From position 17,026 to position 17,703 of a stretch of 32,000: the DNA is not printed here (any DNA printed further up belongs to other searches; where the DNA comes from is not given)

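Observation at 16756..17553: Translationally coupled orphan pair: small soluble protein plus 3-TM protein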

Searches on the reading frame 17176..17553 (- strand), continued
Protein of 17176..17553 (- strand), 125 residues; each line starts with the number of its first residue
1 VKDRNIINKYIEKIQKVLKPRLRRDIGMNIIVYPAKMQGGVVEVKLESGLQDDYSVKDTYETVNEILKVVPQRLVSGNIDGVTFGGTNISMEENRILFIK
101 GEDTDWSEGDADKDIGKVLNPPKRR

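Call 53: search_protein_families(library=pfam, proteins=[L021:8948-9859:+, L021:10859-11914:+, L021:7777-8475:-, L035:9442-9837:+, L035:8551-9420:+, L035:10972-11331:+, L035:11503-12375:+, L049:9139-9840:+, L049:7060-9045:+, L049:10877-11407:-], max_evalue=0.001)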
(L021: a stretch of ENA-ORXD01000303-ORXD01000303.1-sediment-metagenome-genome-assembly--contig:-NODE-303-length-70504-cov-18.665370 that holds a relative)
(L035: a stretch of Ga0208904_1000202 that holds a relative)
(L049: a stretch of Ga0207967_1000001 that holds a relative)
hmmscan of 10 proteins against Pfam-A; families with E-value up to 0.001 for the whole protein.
L021:8948-9859:+ (303 aa): 0 families

L021:10859-11914:+ (351 aa): 0 families

L021:7777-8475:- (232 aa): 0 families

L035:9442-9837:+ (131 aa): 1 family
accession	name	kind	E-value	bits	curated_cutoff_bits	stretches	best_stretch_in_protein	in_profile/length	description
PF09413.15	DUF2007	-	7.5e-09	36.1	25.7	1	63-122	9-66/66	Putative prokaryotic signal transducing protein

L035:8551-9420:+ (289 aa): 1 family
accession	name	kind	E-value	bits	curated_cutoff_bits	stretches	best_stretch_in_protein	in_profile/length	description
PF04055.27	Radical_SAM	-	1.6e-20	74.4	29.5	1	20-187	2-164/166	Radical SAM superfamily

L035:10972-11331:+ (119 aa): 0 families

L035:11503-12375:+ (290 aa): 0 families

L049:9139-9840:+ (233 aa): 1 family
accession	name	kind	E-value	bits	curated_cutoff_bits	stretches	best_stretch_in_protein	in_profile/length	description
PF00814.31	TsaD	-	1.9e-28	100.3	24.8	1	28-151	23-150/264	tRNA N6-adenosine threonylcarbamoyltransferase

L049:7060-9045:+ (661 aa): 4 families
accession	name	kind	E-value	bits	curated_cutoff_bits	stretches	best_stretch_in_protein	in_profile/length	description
PF13307.12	Helicase_C_2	-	2.2e-44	151.9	25.3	1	486-642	4-168/170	Helicase C-terminal domain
PF00270.35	DEAD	-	3.8e-12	46.7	26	1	56-109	6-64/167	DEAD/DEAH box helicase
PF04851.21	ResIII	-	8.1e-08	32.8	22.5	0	45-109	2-72/164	Type III restriction enzyme, res subunit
PF06733.21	DEAD_2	-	0.00011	22.4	21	1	203-274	103-172/172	DEAD_2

L049:10877-11407:- (176 aa): 3 families
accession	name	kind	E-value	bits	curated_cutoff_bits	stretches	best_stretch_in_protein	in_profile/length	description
PF05163.17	DinB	-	1.5e-26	93.8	23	1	1-170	1-156/165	DinB family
PF12867.12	DinB_2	-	3.3e-11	44.2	24.8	1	17-152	7-128/128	DinB superfamily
PF04978.18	MST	-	0.00052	20.9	27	1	18-154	12-142/149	Mycothiol-S-transferase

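Call 55: search_solved_structures(query=A4, max_evalue=10)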
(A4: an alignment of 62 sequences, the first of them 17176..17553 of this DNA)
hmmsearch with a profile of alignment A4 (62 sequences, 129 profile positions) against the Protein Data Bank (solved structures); distinct sequences matched with E-value up to 10: 2.
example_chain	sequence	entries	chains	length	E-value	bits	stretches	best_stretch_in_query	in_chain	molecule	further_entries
5flz_A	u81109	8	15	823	0.062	16.3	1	3-68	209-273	SPINDLE POLE BODY COMPONENT SPC97 | Spindle pole body component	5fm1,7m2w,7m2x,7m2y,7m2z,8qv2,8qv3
5cwp_A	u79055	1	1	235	1.4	11.9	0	46-77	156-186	Designed helical repeat protein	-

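Call 57: search_protein_families(library=padloc, alignment_id=A4, max_evalue=0.1)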
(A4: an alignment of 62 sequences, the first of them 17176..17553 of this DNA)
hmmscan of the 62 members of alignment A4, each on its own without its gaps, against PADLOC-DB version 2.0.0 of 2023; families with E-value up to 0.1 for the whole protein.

A. member 1, window:17176-17553:- (125 aa): 1 family
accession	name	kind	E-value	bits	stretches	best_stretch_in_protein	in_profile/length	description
PDLC04534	PDC-M24A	-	0.014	13.6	1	63-118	6-62/170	-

B. families by the number of members that match (of 62 scanned): 5 families
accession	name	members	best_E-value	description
PDLC00976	Cmr1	1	0.002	Cmr1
PDLC03676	HEase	1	0.0024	homing endonuclease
PDLC01252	Cas3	1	0.0085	CAS-I; effector_G3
PDLC00938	Cas3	1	0.0085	CRISPR-associated helicase Cas3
PDLC04534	PDC-M24A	1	0.014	-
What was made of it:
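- Tried and rejected: The weak PADLOC hit to PDC-M24A was rejected because only 1 of 62 family members shows it (call 57).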

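Call 66: search_protein_families(library=pfam, alignment_id=A7, max_evalue=0.00001)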
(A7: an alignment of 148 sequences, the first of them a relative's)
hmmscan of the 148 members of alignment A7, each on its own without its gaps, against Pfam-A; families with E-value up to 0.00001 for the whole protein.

A. member 1, L014:2774-4240:- (488 aa): 2 families
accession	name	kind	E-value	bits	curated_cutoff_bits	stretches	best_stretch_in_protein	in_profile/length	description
PF02934.20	GatB_N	-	6.7e-106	353.9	23.4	1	9-296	2-276/277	GatB/GatE catalytic domain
PF02637.23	GatB_Yqey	-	8.6e-41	139.7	27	1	336-486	1-148/148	GatB domain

B. families by the number of members that match (of 148 scanned): 135 families (the first 25 are shown)
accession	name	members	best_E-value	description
PF00589.27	Phage_integrase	4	2.4e-41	Phage integrase family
PF10543.14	ORF6N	3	8.9e-35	ORF6N domain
PF13495.12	Phage_int_SAM_4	3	7.1e-29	Phage integrase, N-terminal SAM-like domain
PF04851.21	ResIII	3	7.5e-22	Type III restriction enzyme, res subunit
PF00180.25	Iso_dh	2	7.3e-110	Isocitrate/isopropylmalate dehydrogenase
PF02384.22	N6_Mtase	2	6.9e-106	N-6 DNA Methylase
PF18766.7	SWI2_SNF2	2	4.3e-77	SWI2/SNF2 ATPase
PF00574.28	CLP_protease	2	5.1e-75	Clp protease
PF00916.26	Sulfate_transp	2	3.9e-56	Sulfate permease family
PF04313.20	HSDR_N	2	2.8e-37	Type I restriction enzyme R protein N terminus (HSDR_N)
PF01420.25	Methylase_S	2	3.3e-34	Type I restriction modification DNA specificity domain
PF12161.14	HsdM_N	2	1.3e-26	HsdM N-terminal domain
PF00270.35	DEAD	2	3.8e-12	DEAD/DEAH box helicase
PF02463.25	SMC_N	2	3.8e-11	RecF/RecN/SMC N terminal domain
PF01425.27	Amidase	1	1.2e-157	Amidase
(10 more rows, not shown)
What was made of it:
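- Many loci have ordinary housekeeping neighbours such as GatB, ClpP, TsaB, DinG and LpxK (calls 53, 66). Many loci have housekeeping neighbours (calls 53, 66).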

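Call 67: search_protein_families(library=padloc, alignment_id=A7, max_evalue=0.00001)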
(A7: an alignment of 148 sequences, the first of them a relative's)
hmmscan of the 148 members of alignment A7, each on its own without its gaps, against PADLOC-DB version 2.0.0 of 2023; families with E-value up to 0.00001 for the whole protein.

A. member 1, L014:2774-4240:- (488 aa): 0 families

B. families by the number of members that match (of 148 scanned): 330 families (the first 25 are shown)
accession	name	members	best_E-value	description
PDLC03038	MTase_I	4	2.9e-104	Type I methyltransferase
PDLC04869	PDC-S05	4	4.5e-57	-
PDLC03624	REase_MTase_IIG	4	4.1e-34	Type IIG restriction enzyme-methyltransferase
PDLC03032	MTase_I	3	5.4e-90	Type I methyltransferase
PDLC03019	MTase_I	3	4.5e-87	Type I methyltransferase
PDLC04856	PDC-S05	3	1e-59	-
PDLC04134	mad2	3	6.1e-50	mads_2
PDLC04849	PDC-S05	3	6e-43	-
PDLC03317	MTase_II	3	1.4e-23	Type II methyltransferase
PDLC03031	MTase_I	2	5.7e-166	Type I methyltransferase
PDLC03026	MTase_I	2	3.4e-163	Type I methyltransferase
PDLC01439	typeIV_DinG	2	9.6e-151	CAS-IV-A; associated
PDLC03027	MTase_I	2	3e-125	Type I methyltransferase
PDLC03022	MTase_I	2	2.3e-120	Type I methyltransferase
PDLC03039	MTase_I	2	2e-105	Type I methyltransferase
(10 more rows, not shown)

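Call 68: search_protein_families(library=padloc, proteins=[P0125, P0105, P0067, P0135, P0070, L014:9059-9886:+, L021:8948-9859:+, L021:10859-11914:+], max_evalue=0.01)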
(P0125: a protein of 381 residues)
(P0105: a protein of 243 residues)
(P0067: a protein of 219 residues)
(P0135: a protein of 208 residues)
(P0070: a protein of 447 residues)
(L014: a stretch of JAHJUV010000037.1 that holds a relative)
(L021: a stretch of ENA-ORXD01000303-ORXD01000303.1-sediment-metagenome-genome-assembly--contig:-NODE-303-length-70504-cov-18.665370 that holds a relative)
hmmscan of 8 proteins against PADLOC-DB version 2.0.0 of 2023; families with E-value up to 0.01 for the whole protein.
P0125 (381 aa): 0 families

P0105 (243 aa): 0 families

P0067 (219 aa): 0 families

P0135 (208 aa): 0 families

P0070 (447 aa): 5 families
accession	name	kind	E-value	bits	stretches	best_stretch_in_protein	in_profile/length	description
PDLC03656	mREase_IV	-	8e-07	27.1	1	141-233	165-259/277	Type IV methyl-directed restriction enzyme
PDLC00740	Effector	-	7.5e-06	23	1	211-283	79-152/391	Endonuclease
PDLC03662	mREase_IV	-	0.00037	17.1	1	141-229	450-534/560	Type IV methyl-directed restriction enzyme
PDLC03673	HEase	-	0.0035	15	1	185-230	91-136/227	homing endonuclease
PDLC01999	SAVED1--SAVED_HNH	-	0.0036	14.3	1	212-230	77-95/387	-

L014:9059-9886:+ (275 aa): 0 families

L021:8948-9859:+ (303 aa): 2 families
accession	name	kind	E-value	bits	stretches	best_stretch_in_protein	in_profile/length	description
PDLC00733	Effector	-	7.6e-07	26.3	1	46-121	290-358/388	TIR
PDLC00778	Cyclase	-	0.00062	16.7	1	193-297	232-337/455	oligonucleotide-cyclase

L021:10859-11914:+ (351 aa): 0 families
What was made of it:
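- Closest known: Effector-swapping defence families. Different: Only one neighbour, the gene upstream of A in L021, gave a weak match to a CBASS cyclase model (E 6e-4) and a better one to a CBASS TIR-effector model (E 7.6e-7; call 68).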

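Call 70: search_dna_similar(query=window:17176-17553:-, collection=plasmids, mode=protein, max_evalue=0.01)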
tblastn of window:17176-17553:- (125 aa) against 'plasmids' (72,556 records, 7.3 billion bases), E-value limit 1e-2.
No match.

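Call 71: search_dna_similar(query=L021:10001-10390:+, collection=plasmids, mode=protein, max_evalue=0.01)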
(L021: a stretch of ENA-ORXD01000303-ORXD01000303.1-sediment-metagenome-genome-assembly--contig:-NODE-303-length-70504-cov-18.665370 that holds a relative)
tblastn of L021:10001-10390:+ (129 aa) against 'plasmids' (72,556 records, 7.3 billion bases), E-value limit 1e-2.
No match.

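Call 72: search_dna_similar(query=L021:10001-10390:+, collection=phages, mode=protein, max_evalue=0.01)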
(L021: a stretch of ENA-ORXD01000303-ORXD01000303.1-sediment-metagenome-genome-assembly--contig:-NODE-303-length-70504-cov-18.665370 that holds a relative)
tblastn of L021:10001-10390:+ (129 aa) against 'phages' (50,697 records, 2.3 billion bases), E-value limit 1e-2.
No match.

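Call 74: find_encoding_contigs(protein=P0125, flank=8000, max_places=3)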
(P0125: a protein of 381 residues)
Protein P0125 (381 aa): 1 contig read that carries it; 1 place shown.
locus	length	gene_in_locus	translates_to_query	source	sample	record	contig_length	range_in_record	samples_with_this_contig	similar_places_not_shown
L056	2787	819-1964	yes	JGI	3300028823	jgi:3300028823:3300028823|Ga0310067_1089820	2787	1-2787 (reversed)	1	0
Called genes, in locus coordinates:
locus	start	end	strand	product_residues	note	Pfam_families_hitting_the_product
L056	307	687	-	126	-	PF24038:DUF7347, PF12840:HTH_20 (weak)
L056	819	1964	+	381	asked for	-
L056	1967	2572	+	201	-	PF10137:CAP12-PCTIR_TIR (faint)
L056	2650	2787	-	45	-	?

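Call 75: find_encoding_contigs(protein=P0099, flank=8000, max_places=3)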
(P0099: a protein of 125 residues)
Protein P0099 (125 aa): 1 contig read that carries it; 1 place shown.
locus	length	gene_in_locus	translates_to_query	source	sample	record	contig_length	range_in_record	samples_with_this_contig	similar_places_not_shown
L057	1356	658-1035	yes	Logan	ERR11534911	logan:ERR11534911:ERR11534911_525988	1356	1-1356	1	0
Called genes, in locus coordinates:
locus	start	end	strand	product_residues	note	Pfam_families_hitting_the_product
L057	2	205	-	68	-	?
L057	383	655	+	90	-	PF08279:HTH_11 (weak), PF13443:HTH_26 (weak), PF01381:HTH_3 (weak)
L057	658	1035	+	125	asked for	-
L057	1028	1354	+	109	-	?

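Call 76: find_encoding_contigs(protein=P0116, flank=8000, max_places=3)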
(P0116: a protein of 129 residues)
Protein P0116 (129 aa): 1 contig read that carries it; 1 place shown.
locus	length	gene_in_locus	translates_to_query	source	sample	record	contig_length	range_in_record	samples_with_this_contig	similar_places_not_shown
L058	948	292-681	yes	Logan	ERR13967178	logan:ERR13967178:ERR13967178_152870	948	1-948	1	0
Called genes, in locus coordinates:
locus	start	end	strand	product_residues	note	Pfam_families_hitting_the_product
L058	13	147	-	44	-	-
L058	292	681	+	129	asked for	-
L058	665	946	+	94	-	?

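Call 78: find_encoding_contigs(protein=P0121, flank=8000, max_places=4)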
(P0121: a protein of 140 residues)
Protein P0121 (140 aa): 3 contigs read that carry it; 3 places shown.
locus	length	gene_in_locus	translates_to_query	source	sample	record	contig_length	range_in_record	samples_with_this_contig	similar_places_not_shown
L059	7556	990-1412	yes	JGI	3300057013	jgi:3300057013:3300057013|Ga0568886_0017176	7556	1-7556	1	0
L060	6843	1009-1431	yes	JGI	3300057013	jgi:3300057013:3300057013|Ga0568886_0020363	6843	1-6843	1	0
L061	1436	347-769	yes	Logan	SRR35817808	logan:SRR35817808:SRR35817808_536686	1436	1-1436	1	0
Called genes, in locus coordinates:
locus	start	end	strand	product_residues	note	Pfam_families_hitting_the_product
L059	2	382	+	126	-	?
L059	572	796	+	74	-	-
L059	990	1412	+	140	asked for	-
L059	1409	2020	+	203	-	PF10137:CAP12-PCTIR_TIR (faint)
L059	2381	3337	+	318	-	-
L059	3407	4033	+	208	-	PF02811:PHP (weak), PF13263:PHP_C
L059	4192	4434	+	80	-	-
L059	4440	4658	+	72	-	-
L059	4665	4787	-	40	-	-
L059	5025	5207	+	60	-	PF21748:UPF0150 (weak), PF15919:HicB_lk_antitox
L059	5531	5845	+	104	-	-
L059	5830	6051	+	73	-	PF10049:DUF2283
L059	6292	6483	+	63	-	PF18506:RelB-like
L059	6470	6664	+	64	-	-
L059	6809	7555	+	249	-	?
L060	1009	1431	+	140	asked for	-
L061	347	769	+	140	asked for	-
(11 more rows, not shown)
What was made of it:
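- The A'-TIR-like pair lies among HicB/RelB/DUF4258 TA genes (call 78).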

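Call 79: find_encoding_contigs(protein=P0105, flank=8000, max_places=4)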
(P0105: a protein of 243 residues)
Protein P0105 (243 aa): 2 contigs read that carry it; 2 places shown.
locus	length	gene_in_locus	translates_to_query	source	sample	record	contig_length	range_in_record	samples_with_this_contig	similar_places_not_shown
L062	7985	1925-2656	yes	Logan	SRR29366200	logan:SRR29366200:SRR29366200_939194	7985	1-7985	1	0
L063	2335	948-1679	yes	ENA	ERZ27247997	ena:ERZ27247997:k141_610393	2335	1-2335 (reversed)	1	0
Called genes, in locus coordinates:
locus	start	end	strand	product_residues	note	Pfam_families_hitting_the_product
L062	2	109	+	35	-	?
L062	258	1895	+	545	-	-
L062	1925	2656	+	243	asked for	-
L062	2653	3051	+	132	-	-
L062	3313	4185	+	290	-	-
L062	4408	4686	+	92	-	-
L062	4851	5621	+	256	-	-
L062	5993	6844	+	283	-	PF04492:Phage_rep_O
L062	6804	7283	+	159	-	-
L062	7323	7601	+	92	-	-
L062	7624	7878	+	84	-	PF12728:HTH_17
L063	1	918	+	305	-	?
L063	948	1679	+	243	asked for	-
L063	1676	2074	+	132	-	-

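Call 95: find_related_loci(query=A9, collection=viral_contigs, flank=8000)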
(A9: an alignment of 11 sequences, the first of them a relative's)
Query A9 (130 aa) in viral_contigs; peptide patterns used: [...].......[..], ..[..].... (x = any residue, [..] = any of these).
180 stretches matched a pattern; 2 encode a relative of the query (tblastn E <= 1e-3); 2 distinct loci.
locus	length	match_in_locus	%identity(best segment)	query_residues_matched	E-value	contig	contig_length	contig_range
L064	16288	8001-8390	60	1-130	8e-53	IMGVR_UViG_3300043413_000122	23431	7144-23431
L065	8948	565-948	49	1-128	8e-38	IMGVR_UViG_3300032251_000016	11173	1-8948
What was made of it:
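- Tried and rejected: Only subfamily 3 gave phage loci (call 95).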

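Call 99: search_dna_similar(query=L064:12672-13580:-, collection=phages, mode=protein, max_evalue=1e-10, max_rows=6)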
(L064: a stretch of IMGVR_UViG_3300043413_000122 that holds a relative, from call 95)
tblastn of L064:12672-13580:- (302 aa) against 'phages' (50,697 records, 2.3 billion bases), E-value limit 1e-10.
Records with a match: 320; places in all: 320; records where one place covers at least 80% of the query: 212.
Best place of each record, by identity: 60-80% 2; <60% 318.
By first word of the organism name: Pseudomonas 147; Ralstonia 96; Vibrio 12; Bacteriophage 12; Salinibacter 10; Escherichia 6; Yersinia 5; Rhodovulum 4; Klebsiella 3; Pseudoalteromonas 2; and 16 more.
By host as written in the record: Ralstonia solanacearum 69; Pseudomonas aeruginosa 52; - 44; Pseudomonas aeruginosa PA14 32; Vibrio sp. 9; Ralstonia solanacearum Race 3, Biovar 1 6; Yersinia pestis EV76-CN 4; Salinibacter ruber M8 4; and 78 more.
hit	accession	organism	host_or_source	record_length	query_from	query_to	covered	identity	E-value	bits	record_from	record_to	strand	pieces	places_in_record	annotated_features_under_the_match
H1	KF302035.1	Pseudoalteromonas phage HS6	Pseudoalteromonas sp. str. H100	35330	1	302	100%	71.9%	2e-152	477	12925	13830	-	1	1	record has no annotation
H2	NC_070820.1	Pseudoalteromonas phage HS6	Pseudoalteromonas sp. str. H100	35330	1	302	100%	71.9%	2e-152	477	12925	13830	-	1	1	major head protein | phage protease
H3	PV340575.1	Escherichia phage PhiR68_1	Escherichia coli C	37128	3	302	99%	57.2%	3e-117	376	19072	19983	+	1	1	major head subunit | hypothetical protein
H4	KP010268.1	Shigella phage SfMu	Shigella flexneri serotype 4a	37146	3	302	99%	57.2%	3e-117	376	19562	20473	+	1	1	major head subunit | protease | scaffold protein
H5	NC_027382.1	Shigella phage SfMu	Shigella flexneri serotype 4a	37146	3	302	99%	57.2%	3e-117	376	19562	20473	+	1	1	major head protein | head maturation protease (x2)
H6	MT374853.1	Yersinia phage vB_YpM_5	Yersinia pestis EV76-CN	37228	3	302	99%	57.2%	3e-117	376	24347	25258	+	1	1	hypothetical protein (x2)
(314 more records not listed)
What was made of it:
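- L064 is a Mu-like phage: its major head protein is 57% identical to SfMu and 72% to phage HS6 (call 99).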
